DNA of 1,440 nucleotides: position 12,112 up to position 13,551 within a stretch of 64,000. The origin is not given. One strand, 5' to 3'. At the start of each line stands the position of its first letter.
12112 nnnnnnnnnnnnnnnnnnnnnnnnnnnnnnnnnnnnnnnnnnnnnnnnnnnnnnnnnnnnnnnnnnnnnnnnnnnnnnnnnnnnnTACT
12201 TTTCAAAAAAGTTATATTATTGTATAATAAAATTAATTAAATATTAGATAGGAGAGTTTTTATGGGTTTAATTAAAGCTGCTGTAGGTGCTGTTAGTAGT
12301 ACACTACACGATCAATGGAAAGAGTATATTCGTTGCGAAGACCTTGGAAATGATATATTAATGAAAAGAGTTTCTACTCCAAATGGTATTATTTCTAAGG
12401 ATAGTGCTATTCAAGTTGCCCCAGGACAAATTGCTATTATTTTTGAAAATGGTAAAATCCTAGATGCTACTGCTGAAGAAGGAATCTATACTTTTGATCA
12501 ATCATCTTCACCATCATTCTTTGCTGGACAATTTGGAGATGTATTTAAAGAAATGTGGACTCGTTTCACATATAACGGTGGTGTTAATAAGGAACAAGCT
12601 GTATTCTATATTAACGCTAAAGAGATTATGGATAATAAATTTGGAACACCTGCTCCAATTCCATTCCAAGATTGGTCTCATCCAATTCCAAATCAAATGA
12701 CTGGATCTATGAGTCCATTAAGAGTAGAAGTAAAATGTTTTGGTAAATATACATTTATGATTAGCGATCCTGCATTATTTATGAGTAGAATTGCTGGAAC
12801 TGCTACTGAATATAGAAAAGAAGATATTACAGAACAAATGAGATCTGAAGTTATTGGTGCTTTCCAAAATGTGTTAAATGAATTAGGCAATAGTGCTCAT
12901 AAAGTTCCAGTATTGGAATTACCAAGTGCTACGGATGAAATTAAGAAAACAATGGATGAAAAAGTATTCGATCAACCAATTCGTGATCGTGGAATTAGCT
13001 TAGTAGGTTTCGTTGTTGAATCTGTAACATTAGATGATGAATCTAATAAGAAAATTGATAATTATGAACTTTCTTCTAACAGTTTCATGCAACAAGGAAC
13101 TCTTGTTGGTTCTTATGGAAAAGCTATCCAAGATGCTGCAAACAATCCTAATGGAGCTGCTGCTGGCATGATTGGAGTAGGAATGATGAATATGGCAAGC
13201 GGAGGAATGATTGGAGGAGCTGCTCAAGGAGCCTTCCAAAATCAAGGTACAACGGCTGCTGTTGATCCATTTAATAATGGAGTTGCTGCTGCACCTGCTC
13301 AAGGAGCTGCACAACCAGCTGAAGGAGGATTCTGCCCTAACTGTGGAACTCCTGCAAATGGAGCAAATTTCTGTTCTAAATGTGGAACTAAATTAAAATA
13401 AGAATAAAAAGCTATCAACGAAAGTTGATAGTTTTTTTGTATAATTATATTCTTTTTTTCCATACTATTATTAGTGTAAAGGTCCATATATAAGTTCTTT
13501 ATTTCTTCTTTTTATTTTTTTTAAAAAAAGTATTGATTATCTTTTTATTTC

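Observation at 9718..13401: YdjG/H/I-like membrane-stress module without a PspA gene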

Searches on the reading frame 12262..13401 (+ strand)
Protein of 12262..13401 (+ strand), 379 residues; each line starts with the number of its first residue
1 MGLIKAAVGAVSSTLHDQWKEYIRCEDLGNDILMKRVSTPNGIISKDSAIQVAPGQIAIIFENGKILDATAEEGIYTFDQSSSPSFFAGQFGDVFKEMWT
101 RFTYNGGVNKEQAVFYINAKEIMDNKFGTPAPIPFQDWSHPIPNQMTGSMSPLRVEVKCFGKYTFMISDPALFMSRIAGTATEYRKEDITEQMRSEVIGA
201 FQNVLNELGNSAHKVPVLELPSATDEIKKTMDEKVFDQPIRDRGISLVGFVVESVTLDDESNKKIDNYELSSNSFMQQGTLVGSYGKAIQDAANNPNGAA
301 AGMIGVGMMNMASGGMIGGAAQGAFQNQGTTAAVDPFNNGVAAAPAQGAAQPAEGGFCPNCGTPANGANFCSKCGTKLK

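Call 3: search_protein_families(library=pfam, proteins=[window:12262-13401:+], max_evalue=0.1)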
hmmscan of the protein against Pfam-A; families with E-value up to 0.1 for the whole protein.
window:12262-13401:+ (379 aa): 8 families
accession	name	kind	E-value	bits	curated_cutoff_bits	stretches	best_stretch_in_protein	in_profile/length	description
PF13421.11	Band_7_1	-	1.9e-20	73.9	24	1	46-268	13-206/211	SPFH domain-Band 7 family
PF13248.11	Zn_ribbon_3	-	9.5e-06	25.3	27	1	358-378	5-26/26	zinc-ribbon domain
PF13240.11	Zn_Ribbon_1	-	1.5e-05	25.1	25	1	357-378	1-23/23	zinc-ribbon domain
PF12773.13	DZR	-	0.00073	20.1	27.3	1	358-378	1-22/45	Double zinc ribbon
PF09297.16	Zn_ribbon_NUD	-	0.0085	16.2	24.8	0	369-378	4-13/32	NADH pyrophosphatase zinc ribbon domain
PF08271.17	Zn_Ribbon_TF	-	0.065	13.2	29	0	357-378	2-29/43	TFIIB zinc-binding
PF18912.6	DZR_2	-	0.07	13.4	27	0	352-374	33-55/56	Double zinc ribbon domain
PF01145.31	Band_7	-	0.077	13.5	23.6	0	164-265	67-155/176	SPFH domain / Band 7 family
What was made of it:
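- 12262..13401 (+): g4, 379 aa. YdjI-type soluble SPFH protein with a Band_7_1 domain, a Gly/Ala/Met-rich low-complexity linker and a C-terminal zinc ribbon. It is the invariant and highly conserved core of the module. PF13421, 73.9 bits (call 3).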

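Call 4: search_protein_families(library=ncbifam, proteins=[window:12262-13401:+], max_evalue=0.1)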
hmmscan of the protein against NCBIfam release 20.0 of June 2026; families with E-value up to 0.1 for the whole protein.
window:12262-13401:+ (379 aa): 0 families

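Call 5: find_encoding_contigs(protein=window:12262-13401:+, flank=10000, max_places=6)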
Protein window:12262-13401:+ (379 aa): 5 contigs read that carry it; 4 places shown.
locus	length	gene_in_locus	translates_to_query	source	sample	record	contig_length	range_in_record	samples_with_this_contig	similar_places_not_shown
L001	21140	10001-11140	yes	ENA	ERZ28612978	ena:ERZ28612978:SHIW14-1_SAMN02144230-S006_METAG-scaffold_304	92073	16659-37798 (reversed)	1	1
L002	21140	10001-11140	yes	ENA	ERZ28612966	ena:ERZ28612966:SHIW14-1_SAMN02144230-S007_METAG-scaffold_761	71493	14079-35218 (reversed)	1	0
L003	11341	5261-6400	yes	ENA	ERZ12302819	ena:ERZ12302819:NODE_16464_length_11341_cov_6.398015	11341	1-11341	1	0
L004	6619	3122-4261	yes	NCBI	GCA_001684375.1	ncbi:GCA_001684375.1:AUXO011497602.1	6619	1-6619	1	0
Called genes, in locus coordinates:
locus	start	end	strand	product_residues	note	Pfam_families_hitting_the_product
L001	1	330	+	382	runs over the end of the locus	PF00768:Peptidase_S11, PF13354:Beta-lactamase2, PF07943:PBP5_C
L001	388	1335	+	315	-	PF00657:Lipase_GDSL, PF13472:Lipase_GDSL_2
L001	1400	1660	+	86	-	PF04232:SpoVS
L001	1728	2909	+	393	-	PF13240:Zn_Ribbon_1 (weak), PF18936:DUF5684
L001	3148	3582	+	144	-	PF00293:NUDIX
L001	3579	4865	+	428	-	PF02403:Seryl_tRNA_N, PF00587:tRNA-synt_2b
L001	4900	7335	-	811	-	PF07963:N_methyl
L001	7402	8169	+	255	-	-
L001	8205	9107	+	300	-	-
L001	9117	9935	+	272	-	PF04536:TPM_phosphatase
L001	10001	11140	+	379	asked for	PF13421:Band_7_1, PF13240:Zn_Ribbon_1 (weak), PF13248:Zn_ribbon_3 (weak)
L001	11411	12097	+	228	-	-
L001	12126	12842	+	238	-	-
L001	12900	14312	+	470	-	PF00919:UPF0004, PF04055:Radical_SAM, PF01938:TRAM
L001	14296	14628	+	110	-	PF06133:Com_YlbF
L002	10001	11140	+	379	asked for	PF13421:Band_7_1, PF13240:Zn_Ribbon_1 (weak), PF13248:Zn_ribbon_3 (weak)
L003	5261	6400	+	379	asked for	PF13421:Band_7_1, PF13240:Zn_Ribbon_1 (weak), PF13248:Zn_ribbon_3 (weak)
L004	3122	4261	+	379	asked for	PF13421:Band_7_1, PF13240:Zn_Ribbon_1 (weak), PF13248:Zn_ribbon_3 (weak)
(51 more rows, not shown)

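Call 14: find_homologous_proteins(query=window:12262-13401:+, max_evalue=0.00001)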
Query window:12262-13401:+ (379 aa): 3818 proteins with E <= 0.00001 among 8000 candidates; the best 120 are listed.
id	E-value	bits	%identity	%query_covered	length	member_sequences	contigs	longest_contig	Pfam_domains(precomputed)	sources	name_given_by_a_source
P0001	9.7e-254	859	100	100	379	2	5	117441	PF13240.12,PF13421.12,PF13248.12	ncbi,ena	-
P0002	4.8e-224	761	90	100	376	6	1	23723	PF13240.12,PF13421.12,PF13248.12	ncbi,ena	-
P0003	1.5e-219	746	86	100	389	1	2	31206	PF13240.12,PF13421.12,PF13248.12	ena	-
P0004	2.4e-213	726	84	100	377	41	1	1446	PF13240.12,PF12773.14,PF13421.12,PF13248.12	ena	-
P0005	1.1e-212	724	84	100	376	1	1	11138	PF13240.12,PF13421.12,PF13248.12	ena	-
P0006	1.4e-211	720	84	100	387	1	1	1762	PF13240.12,PF12773.14,PF24463.2,PF13421.12,PF13248.12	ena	-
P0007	5.1e-211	718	82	100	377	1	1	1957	PF13240.12,PF13421.12,PF13248.12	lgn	-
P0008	6.0e-211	718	82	100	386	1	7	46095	PF13421.12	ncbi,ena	-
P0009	1.7e-210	717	84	100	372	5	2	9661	PF13240.12,PF13421.12,PF13248.12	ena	-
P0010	2.6e-210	716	85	100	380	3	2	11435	PF13240.12,PF13421.12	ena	-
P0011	3.2e-210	716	83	100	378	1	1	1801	PF13240.12,PF13421.12,PF13248.12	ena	-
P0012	9.7e-210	714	84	100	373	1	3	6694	PF13240.12,PF13421.12,PF13248.12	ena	-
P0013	1.0e-209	714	84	100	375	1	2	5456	PF13240.12,PF13421.12,PF13248.12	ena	-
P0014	1.8e-209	713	84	100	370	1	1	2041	PF13421.12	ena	-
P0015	2.0e-209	713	83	100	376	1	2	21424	PF13240.12,PF13421.12,PF13248.12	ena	-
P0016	2.1e-209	713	83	100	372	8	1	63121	PF13240.12,PF12773.14,PF13421.12,PF13248.12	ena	-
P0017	2.3e-209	713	83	100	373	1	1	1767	PF13421.12,PF13248.12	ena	-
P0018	4.6e-209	712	82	100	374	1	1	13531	PF13240.12,PF13421.12,PF13248.12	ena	-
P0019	5.7e-209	712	83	100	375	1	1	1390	PF13240.12,PF13421.12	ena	-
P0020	9.0e-209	711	83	100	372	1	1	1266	PF13240.12,PF13421.12,PF13248.12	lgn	-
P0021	1.0e-208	711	82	100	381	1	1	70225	PF13240.12,PF13421.12,PF13248.12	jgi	-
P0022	1.0e-208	711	83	100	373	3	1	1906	PF13240.12,PF13421.12,PF13248.12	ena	-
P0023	1.3e-208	710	82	100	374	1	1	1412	PF13240.12,PF13421.12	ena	-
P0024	1.7e-208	710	82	100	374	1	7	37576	PF13240.12,PF13421.12,PF13248.12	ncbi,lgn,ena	-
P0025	2.0e-208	710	84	100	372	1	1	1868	PF13421.12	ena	-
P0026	2.2e-208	710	82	100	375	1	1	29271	PF13240.12,PF13421.12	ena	-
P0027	2.2e-208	710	83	100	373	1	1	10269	PF13240.12,PF13421.12,PF13248.12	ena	-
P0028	2.4e-208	710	83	100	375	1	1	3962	PF13240.12,PF13421.12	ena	-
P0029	2.7e-208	709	82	100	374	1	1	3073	PF13240.12,PF13421.12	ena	-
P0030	3.9e-208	709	82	100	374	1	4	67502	PF13240.12,PF13421.12,PF13248.12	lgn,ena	-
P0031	5.1e-208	709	81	100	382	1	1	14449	PF13240.12,PF13421.12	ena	-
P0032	5.3e-208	708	83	100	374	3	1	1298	PF13421.12,PF13248.12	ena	-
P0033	5.8e-208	708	82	100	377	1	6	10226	PF13240.12,PF12773.14,PF13421.12,PF13248.12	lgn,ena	-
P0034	6.0e-208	708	82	100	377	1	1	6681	PF13240.12,PF12773.14,PF13421.12,PF13248.12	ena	-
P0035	6.1e-208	708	83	100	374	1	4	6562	PF13421.12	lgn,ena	-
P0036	6.3e-208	708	81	100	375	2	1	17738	PF13240.12,PF13421.12,PF13248.12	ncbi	-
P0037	7.0e-208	708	82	100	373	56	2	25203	PF13240.12,PF13421.12,PF13248.12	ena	-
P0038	8.3e-208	708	83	100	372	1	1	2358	PF13421.12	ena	-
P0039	9.9e-208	708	83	100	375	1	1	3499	PF13240.12,PF13421.12,PF13248.12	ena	-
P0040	1.1e-207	707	82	100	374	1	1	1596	PF13240.12,PF13421.12,PF13248.12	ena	-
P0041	1.1e-207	707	82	100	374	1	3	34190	PF13240.12,PF13421.12,PF13248.12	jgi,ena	-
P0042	1.2e-207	707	82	100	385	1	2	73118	PF13240.12,PF13421.12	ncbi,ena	-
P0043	1.2e-207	707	81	100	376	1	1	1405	PF13421.12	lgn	-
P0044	1.8e-207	707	82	100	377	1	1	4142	PF13240.12,PF12773.14,PF13421.12,PF13248.12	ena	-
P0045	1.8e-207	707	83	100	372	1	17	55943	PF13421.12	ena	-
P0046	1.9e-207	707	83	100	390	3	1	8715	PF13240.12,PF12773.14,PF13421.12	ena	-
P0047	1.9e-207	707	82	100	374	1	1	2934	PF13240.12,PF13421.12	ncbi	-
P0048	1.9e-207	707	81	100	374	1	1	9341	PF13240.12,PF13421.12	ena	-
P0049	2.1e-207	706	83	100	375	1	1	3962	PF13240.12,PF13421.12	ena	-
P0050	2.1e-207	706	82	100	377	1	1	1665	PF13240.12,PF12773.14,PF13421.12,PF13248.12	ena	-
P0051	2.2e-207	706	81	100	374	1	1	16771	PF13240.12,PF13421.12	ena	-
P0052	2.2e-207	706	83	100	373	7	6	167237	PF13421.12,PF13248.12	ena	-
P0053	2.3e-207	706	82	100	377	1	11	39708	PF13240.12,PF12773.14,PF13421.12,PF13248.12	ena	-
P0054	2.5e-207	706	83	100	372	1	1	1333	PF13421.12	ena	-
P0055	2.5e-207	706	83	100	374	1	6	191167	PF13240.12,PF13421.12,PF13248.12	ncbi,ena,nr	ncbi:MAG: SPFH domain-containing protein [Bacilli bacterium]|nr:SPFH domain-containing protein [Baci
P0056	2.7e-207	706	81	100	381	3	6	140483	PF13240.12,PF13421.12,PF13248.12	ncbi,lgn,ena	-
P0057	3.2e-207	706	81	100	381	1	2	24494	PF13421.12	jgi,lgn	-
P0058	3.6e-207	706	81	100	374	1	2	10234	PF13240.12,PF13421.12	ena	-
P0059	4.7e-207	705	81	100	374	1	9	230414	PF13240.12,PF13421.12,PF13248.12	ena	-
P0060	5.0e-207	705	83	100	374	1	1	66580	PF13240.12,PF13421.12,PF13248.12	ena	-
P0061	6.0e-207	705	83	100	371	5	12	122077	PF13240.12,PF12773.14,PF13421.12,PF13248.12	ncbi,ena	-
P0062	6.6e-207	705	81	100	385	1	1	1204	PF13240.12,PF12773.14,PF13421.12,PF13248.12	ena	-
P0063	8.4e-207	705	82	100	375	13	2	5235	PF13421.12,PF13248.12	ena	-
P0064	1.1e-206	704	82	100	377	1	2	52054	PF13240.12,PF12773.14,PF13421.12,PF13248.12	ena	-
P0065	1.2e-206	704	83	100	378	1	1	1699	PF13240.12,PF13421.12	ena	-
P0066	1.4e-206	704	82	100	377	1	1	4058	PF13240.12,PF12773.14,PF13421.12,PF13248.12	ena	-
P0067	1.7e-206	704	82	100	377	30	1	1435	PF13240.12,PF12773.14,PF13421.12,PF13248.12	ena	-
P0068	1.7e-206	703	81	100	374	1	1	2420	PF13240.12,PF13421.12,PF13248.12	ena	-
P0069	2.3e-206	703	82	100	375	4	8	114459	PF13421.12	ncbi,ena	-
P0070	2.6e-206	703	81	100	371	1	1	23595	PF13240.12,PF13421.12,PF13248.12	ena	-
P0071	3.0e-206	703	82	100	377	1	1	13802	PF13240.12,PF12773.14,PF13421.12,PF13248.12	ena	-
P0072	3.0e-206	703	82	100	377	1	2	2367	PF13421.12,PF13248.12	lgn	-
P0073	3.1e-206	703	81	100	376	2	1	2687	PF13240.12,PF12773.14,PF13421.12,PF13248.12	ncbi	-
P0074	3.1e-206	703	82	100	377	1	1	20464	PF13240.12,PF12773.14,PF13421.12,PF13248.12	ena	-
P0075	4.5e-206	702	82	100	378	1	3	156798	PF13240.12,PF13421.12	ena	-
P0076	4.5e-206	702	83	100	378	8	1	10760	PF13240.12,PF13421.12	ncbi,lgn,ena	-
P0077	4.9e-206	702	82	100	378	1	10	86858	PF13240.12,PF13421.12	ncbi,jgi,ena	-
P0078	5.2e-206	702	83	100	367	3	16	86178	PF13421.12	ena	-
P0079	6.0e-206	702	82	100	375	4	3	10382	PF13421.12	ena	-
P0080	6.2e-206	702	83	100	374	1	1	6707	PF13240.12,PF13421.12,PF13248.12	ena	-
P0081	6.7e-206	702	81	100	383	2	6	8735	PF13421.12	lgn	-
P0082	8.1e-206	701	82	100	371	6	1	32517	PF13421.12,PF13248.12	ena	-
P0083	8.6e-206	701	82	100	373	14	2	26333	PF13421.12,PF13248.12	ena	-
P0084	8.6e-206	701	81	100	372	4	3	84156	PF13240.12,PF13421.12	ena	-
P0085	8.8e-206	701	82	100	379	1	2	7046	PF13240.12,PF13421.12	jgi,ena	-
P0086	9.6e-206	701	82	100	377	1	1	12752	PF13240.12,PF12773.14,PF13421.12,PF13248.12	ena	-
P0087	1.1e-205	701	81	100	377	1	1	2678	PF13240.12,PF12773.14,PF13421.12,PF13248.12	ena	-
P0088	1.5e-205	700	82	100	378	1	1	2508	PF13240.12,PF13421.12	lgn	-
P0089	1.9e-205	700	80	100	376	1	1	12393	PF13421.12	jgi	-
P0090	1.9e-205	700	81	100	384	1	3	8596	PF13421.12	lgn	-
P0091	2.5e-205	700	82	100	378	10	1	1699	PF13240.12,PF13421.12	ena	-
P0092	3.1e-205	699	81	100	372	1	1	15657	PF13240.12,PF13421.12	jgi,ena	-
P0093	3.1e-205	699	83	100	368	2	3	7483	PF13421.12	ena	-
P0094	3.3e-205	699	82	100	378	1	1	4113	PF13240.12,PF13421.12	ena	-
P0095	3.4e-205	699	80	100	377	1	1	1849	PF13240.12,PF12773.14,PF13421.12,PF13248.12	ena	-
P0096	3.5e-205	699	83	100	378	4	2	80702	PF13240.12,PF13421.12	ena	-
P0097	3.6e-205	699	81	100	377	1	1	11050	PF13240.12,PF12773.14,PF13421.12,PF13248.12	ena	-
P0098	6.0e-205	698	81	100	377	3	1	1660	PF13240.12,PF13421.12,PF13248.12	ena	-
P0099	6.2e-205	698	81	100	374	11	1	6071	PF13240.12,PF13421.12,PF13248.12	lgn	-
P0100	8.3e-205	698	81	100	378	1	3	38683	PF13421.12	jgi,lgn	-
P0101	9.7e-205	698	82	100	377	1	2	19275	PF13240.12,PF13421.12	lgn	-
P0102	1.2e-204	697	82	100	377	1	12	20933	PF13240.12,PF13421.12,PF13248.12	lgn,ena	-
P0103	1.2e-204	697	79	100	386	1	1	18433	PF13421.12,PF13248.12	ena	-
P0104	1.3e-204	697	82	100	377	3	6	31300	PF13240.12,PF13421.12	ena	-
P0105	1.4e-204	697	80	100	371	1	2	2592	PF13421.12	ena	-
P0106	1.6e-204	697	81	100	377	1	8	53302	PF13240.12,PF13421.12,PF13248.12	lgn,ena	-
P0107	2.3e-204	696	81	100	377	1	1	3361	PF13240.12,PF13421.12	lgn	-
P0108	3.0e-204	696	82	100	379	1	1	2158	PF13240.12,PF13421.12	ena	-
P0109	3.1e-204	696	81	100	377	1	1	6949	PF13240.12,PF13421.12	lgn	-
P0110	3.1e-204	696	80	100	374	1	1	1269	PF13240.12,PF13421.12,PF13248.12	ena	-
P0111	3.2e-204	696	81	100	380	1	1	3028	PF13240.12,PF13421.12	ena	-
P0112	3.3e-204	696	82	100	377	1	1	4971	PF13240.12,PF13421.12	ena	-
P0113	3.6e-204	696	81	100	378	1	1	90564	PF13421.12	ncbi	-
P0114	3.8e-204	696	82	100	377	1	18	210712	PF13240.12,PF13421.12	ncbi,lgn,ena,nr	ncbi:MAG: hypothetical protein HFE81_04030 [Bacilli bacterium]|nr:hypothetical protein [Bacilli bact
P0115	4.2e-204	696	80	100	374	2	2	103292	PF13240.12,PF13421.12,PF13248.12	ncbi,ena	-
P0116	5.7e-204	695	82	100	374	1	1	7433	PF13240.12,PF13421.12,PF13248.12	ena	-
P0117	6.4e-204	695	82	100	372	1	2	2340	PF13240.12,PF13421.12,PF13248.12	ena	-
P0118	7.2e-204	695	82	100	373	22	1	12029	PF13421.12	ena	-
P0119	9.4e-204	694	81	100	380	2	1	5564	PF13240.12,PF12773.14,PF13421.12,PF13248.12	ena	-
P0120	9.8e-204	694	81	100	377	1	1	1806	PF13240.12,PF13421.12,PF13248.12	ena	-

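Call 20: search_protein_representatives(protein=window:12262-13401:+)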
Query: 379 residues. Proteins with E-value up to 0.001 (for the whole library): 1738; up to 1e-10: 715; up to 1e-30: 159. The best 150 are listed.
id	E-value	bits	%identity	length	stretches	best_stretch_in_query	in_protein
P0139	3.9e-131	453.9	86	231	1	1-230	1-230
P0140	2.3e-111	388.9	47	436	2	3-376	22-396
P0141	4.0e-110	384.7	53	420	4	1-377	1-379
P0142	1.5e-103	363.2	50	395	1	1-377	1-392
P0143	1.0e-98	347.2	48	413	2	1-377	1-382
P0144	2.4e-98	346.0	47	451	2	8-378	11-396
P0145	4.9e-95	335.1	54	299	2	98-378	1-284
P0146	3.1e-94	332.5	46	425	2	1-377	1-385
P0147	3.7e-87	309.2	44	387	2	10-379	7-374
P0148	4.1e-83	295.9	51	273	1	1-270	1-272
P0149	2.2e-79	283.6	64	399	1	1-195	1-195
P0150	2.5e-75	270.3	58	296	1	1-211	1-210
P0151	2.6e-73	263.6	57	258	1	146-375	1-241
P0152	2.9e-73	263.5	44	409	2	1-378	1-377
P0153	4.9e-73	262.7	78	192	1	109-254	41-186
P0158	8.6e-57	209.3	37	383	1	1-377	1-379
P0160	1.5e-55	205.2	40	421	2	1-377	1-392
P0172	2.1e-48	181.7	38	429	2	1-377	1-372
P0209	6.9e-40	153.7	32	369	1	1-378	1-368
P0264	4.0e-33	131.4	30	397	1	1-376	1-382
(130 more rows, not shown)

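Call 29: find_related_loci(query=A5, collection=genome_contigs, flank=8000)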
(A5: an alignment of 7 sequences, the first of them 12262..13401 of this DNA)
Query A5 (379 aa) in genome_contigs; peptide patterns used: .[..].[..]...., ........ (x = any residue, [..] = any of these).
599 stretches matched a pattern (row limit reached: there are more); 418 encode a relative of the query (tblastn E <= 1e-3); the best 80 are kept; 80 distinct loci.
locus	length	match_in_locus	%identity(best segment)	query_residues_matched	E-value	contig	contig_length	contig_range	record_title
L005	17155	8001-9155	82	1-378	0e+0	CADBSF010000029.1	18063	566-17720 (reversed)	MAG: uncultured Erysipelotrichaceae bacterium isolate RUG14253 genome assembly, contig: RUG14253_asm_29, whole genome sh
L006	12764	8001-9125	82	1-378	0e+0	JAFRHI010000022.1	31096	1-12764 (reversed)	MAG: Bacilli bacterium isolate RGIG2470 Goat_Jejunum-2__c300937, whole genome shotgun sequence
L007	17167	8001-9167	79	1-379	0e+0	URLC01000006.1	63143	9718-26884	uncultured Tenericutes bacterium isolate UMGS1110 genome assembly, contig: NODE_70_length_63143_cov_11.3591, whole genom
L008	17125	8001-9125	82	1-378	0e+0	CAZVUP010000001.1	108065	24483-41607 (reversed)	MAG TPA_asm: uncultured Muribaculaceae bacterium isolate SRP278969_co2_176 genome assembly, contig: NODE_64_length_10806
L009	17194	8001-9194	79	1-379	0e+0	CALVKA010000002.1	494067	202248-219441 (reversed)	MAG: uncultured Bacilli bacterium isolate BRZ_NS__bin73 genome assembly, contig: BRZ_NS__NODE_9_length_494067_cov_10.832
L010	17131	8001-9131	82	1-378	0e+0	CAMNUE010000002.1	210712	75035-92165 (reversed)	MAG: uncultured bacterium isolate SRR19792995_bin.67_metawrap_v1.3_MAG genome assembly, contig: ERZ12290371_32, whole ge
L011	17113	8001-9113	83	1-378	0e+0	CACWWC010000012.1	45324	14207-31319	MAG: uncultured Erysipelotrichaceae bacterium isolate RUG10970 genome assembly, contig: RUG10970_asm_12, whole genome sh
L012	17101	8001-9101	81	1-378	0e+0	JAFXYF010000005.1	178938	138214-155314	MAG: Bacilli bacterium isolate RGIG6854 Sheep_Rumen-4__c323003, whole genome shotgun sequence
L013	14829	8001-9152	79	1-379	0e+0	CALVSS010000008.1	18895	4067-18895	MAG: uncultured Bacilli bacterium isolate BRZ_IM__bin73 genome assembly, contig: BRZ_IM__NODE_2958_length_18895_cov_4.39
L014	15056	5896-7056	79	1-378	0e+0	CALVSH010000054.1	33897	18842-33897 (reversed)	MAG: uncultured Bacilli bacterium isolate E05__bin245 genome assembly, contig: E05__k127_719971, whole genome shotgun se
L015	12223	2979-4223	74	1-379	0e+0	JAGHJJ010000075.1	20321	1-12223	MAG: Bacilli bacterium isolate MAG.7 k127_915733, whole genome shotgun sequence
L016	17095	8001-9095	79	1-378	0e+0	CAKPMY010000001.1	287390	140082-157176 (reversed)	MAG: uncultured Bacilli bacterium isolate REFINED_METABAT215_TOP10_CONTIGS_1500_ASSEMBLY_K77_MERGED__Hadza_MoBio_hadza-A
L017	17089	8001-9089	80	1-378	0e+0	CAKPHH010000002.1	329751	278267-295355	MAG: uncultured Bacilli bacterium isolate REFINED_METABAT215_TOP10_CONTIGS_1500_ASSEMBLY_K77_MERGED__Hadza_MoBio_hadza-I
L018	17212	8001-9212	75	1-376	0e+0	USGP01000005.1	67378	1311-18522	uncultured Tenericutes bacterium isolate UMGS1700 genome assembly, contig: NODE_183_length_67378_cov_4.311008, whole gen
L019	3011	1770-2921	80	1-378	0e+0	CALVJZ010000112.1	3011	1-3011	MAG: uncultured Bacilli bacterium isolate BRZ_PS__bin38 genome assembly, contig: BRZ_PS__NODE_31316_length_3011_cov_6.68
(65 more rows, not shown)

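Call 47: find_encoding_contigs(protein=P0141, flank=6000, max_places=3)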
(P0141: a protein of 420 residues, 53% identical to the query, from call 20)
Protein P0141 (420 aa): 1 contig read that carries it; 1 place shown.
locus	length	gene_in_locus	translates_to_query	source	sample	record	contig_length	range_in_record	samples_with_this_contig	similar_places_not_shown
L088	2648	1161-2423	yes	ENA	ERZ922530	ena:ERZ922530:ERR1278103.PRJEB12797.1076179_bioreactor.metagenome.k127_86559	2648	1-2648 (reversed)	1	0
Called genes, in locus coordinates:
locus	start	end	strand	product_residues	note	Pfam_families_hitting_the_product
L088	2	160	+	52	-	?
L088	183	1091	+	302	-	PF04280:Tim44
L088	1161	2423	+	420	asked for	PF13421:Band_7_1, PF13248:Zn_ribbon_3 (faint), PF13240:Zn_Ribbon_1 (faint), PF12773:DZR (weak)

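Call 48: find_encoding_contigs(protein=P0158, flank=6000, max_places=3)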
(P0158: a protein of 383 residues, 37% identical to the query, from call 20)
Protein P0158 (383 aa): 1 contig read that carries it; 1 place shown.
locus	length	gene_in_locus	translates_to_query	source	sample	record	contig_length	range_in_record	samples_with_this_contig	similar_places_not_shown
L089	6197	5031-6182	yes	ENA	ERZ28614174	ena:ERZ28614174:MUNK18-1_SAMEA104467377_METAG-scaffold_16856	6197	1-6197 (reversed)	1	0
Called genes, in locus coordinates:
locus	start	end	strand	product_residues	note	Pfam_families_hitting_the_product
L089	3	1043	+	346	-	?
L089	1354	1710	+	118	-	-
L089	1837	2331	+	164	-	-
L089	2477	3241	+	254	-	-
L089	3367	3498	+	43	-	-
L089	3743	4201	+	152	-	-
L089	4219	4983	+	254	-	-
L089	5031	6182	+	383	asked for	PF13421:Band_7_1, PF01145:Band_7 (weak)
